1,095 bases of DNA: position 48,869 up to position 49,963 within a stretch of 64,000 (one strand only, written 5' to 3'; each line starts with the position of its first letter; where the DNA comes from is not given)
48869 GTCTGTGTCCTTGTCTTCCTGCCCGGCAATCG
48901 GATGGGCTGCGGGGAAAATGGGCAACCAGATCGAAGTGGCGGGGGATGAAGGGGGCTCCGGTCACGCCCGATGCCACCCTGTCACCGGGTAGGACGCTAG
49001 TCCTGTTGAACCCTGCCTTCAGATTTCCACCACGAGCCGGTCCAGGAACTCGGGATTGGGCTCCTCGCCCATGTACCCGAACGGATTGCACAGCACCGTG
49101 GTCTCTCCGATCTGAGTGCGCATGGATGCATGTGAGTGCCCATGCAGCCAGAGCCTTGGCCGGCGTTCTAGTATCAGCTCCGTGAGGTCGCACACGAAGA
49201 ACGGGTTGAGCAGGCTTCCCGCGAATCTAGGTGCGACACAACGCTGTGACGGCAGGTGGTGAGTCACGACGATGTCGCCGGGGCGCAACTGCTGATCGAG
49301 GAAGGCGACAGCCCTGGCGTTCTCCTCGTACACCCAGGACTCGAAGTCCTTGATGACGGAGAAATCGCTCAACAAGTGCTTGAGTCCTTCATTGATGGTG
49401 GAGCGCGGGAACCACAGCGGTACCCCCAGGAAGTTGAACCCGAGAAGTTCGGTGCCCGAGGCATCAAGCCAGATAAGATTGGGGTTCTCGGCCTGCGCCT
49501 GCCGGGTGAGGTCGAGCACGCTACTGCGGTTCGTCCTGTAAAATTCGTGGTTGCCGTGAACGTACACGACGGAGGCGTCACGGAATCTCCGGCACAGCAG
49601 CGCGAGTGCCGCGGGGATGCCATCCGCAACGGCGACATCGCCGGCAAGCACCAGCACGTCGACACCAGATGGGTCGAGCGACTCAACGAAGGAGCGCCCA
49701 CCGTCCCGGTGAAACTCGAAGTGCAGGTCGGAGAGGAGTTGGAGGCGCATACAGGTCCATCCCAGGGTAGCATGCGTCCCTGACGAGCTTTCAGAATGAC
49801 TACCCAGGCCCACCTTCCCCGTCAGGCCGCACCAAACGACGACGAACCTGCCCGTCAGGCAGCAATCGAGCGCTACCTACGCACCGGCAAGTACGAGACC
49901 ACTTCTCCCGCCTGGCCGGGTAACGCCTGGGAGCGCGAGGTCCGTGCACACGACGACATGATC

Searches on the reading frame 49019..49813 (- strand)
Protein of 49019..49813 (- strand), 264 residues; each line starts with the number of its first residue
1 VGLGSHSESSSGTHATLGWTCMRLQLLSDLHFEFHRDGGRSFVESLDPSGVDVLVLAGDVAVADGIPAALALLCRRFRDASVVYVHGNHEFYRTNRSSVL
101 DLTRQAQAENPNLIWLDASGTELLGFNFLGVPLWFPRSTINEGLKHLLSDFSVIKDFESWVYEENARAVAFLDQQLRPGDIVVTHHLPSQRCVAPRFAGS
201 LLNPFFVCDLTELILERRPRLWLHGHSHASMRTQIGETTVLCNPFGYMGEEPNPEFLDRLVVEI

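Call 68: search_protein_families(library=padloc, proteins=[window:49019-49813:-], max_evalue=0.001)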
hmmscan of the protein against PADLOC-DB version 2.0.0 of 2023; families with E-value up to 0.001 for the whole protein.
window:49019-49813:- (264 aa): 1 family
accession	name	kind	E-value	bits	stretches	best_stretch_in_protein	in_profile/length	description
PDLC04908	PDC-S10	-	1.1e-10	39.2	1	20-242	8-196/223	-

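Call 69: search_protein_families(library=pfam, proteins=[window:49019-49813:-], max_evalue=0.001)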
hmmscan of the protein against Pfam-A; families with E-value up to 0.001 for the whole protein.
window:49019-49813:- (264 aa): 2 families
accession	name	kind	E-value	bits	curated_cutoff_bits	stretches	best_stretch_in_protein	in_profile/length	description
PF00149.33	Metallophos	-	9.2e-11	43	21.5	1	23-229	2-190/191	Calcineurin-like phosphoesterase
PF12850.12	Metallophos_2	-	4.8e-08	33.6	27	1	22-106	1-67/154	Calcineurin-like phosphoesterase superfamily domain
